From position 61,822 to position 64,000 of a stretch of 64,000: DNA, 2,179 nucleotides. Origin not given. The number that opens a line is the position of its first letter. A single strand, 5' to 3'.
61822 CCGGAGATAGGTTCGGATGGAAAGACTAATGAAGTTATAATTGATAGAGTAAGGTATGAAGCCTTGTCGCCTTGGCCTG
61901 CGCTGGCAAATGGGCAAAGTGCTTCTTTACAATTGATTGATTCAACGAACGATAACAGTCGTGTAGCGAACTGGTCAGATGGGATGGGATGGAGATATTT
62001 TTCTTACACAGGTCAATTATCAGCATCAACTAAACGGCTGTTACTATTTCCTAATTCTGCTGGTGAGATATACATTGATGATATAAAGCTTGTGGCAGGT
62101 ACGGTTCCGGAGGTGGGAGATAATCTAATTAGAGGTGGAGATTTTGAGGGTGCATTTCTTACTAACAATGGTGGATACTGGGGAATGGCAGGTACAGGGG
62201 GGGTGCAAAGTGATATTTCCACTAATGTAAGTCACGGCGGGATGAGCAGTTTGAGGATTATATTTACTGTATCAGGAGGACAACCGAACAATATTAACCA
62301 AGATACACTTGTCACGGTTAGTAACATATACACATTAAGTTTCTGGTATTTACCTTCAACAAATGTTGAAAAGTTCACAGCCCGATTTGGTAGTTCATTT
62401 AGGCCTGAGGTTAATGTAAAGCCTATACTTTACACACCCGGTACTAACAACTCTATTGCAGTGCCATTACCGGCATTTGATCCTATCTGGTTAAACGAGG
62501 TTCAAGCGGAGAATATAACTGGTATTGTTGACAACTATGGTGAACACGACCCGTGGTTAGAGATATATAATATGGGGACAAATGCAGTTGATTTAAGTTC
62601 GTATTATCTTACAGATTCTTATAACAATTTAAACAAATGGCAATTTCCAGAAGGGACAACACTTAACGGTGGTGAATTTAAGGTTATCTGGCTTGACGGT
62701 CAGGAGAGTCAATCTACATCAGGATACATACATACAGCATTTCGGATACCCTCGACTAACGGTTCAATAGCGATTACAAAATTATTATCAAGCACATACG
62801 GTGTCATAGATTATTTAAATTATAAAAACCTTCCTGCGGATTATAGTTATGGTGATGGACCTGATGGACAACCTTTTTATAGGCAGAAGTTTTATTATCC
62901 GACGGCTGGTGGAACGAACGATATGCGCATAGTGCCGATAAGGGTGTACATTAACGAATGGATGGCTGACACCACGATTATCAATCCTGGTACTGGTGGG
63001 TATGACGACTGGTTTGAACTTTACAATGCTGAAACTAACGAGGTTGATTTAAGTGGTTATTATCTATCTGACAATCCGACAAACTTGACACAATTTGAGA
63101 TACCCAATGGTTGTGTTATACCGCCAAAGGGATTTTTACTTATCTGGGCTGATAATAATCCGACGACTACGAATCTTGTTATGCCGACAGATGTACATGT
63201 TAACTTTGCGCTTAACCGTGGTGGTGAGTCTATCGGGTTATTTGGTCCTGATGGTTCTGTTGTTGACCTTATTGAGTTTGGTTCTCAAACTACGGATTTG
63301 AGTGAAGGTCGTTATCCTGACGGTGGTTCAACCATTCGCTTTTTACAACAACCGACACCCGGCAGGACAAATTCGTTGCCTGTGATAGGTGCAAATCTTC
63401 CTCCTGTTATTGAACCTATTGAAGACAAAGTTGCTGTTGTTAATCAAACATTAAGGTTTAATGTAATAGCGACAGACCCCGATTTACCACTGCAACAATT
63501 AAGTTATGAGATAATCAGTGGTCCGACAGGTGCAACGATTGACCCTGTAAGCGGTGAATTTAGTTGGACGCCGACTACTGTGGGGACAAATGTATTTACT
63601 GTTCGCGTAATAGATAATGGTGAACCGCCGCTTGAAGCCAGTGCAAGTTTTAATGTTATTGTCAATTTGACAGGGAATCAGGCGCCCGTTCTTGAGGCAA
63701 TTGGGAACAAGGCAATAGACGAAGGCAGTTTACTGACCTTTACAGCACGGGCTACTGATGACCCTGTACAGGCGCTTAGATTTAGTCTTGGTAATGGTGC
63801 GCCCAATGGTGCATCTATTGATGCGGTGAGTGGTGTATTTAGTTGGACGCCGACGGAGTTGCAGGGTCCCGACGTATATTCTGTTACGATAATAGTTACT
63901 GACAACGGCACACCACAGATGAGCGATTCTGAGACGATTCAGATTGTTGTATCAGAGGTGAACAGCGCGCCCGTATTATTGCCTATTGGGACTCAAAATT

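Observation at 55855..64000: A third giant gene is invisible in the ORF track: stop-free frame from 55855 to the window edge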

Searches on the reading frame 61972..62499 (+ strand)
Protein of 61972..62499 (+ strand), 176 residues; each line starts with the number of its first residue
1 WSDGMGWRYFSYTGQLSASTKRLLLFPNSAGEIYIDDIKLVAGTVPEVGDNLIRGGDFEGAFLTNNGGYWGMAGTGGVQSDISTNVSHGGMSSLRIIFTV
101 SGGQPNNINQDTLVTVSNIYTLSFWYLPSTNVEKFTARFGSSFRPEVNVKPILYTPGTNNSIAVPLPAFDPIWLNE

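Call 27: search_protein_families(library=pfam, proteins=[window:61972-62499:+], max_evalue=0.1)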
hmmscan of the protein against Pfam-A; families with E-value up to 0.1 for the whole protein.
window:61972-62499:+ (176 aa): 1 family
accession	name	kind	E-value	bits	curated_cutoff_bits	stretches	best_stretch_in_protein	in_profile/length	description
PF02018.23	CBM_4_9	-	0.0034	18.2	25.9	1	51-126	2-71/136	Carbohydrate binding domain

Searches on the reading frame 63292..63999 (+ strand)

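Call 27: search_protein_families(library=pfam, proteins=[window:63292-63999:+], max_evalue=0.1)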
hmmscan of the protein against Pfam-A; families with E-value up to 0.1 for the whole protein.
window:63292-63999:+ (236 aa): 9 families
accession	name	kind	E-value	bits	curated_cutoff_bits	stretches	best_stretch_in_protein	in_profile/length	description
PF05345.18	He_PIG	-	3.8e-18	66.1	24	2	131-219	1-94/96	Putative Ig domain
PF17963.7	Big_9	-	8.6e-10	39.8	23.6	2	36-110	2-78/89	Bacterial Ig domain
PF00028.23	Cadherin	-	1.3e-07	32.3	28.8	2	52-124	12-92/93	Cadherin domain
PF24908.1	Ig_SIBA-E_2nd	-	1.6e-07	31.9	27.8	2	49-109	11-75/117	Integrin beta-like protein A-E, second Ig-like domain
PF18911.6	PKD_4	-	4.1e-06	27.2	27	1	129-216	1-83/85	PKD domain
PF18957.6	RibLong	-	0.00018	22.7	27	1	160-203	34-77/93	Long Rib domain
PF07495.19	Y_Y_Y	-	0.0015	18.8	26.6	1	82-124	21-64/65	Y_Y_Y domain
PF22352.2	K319L-like_PKD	-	0.0017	18.8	27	1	65-124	26-84/84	K319L-like, PKD domain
PF17803.7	Cadherin_4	-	0.007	17.3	25.1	0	29-83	5-61/71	Bacterial cadherin-like domain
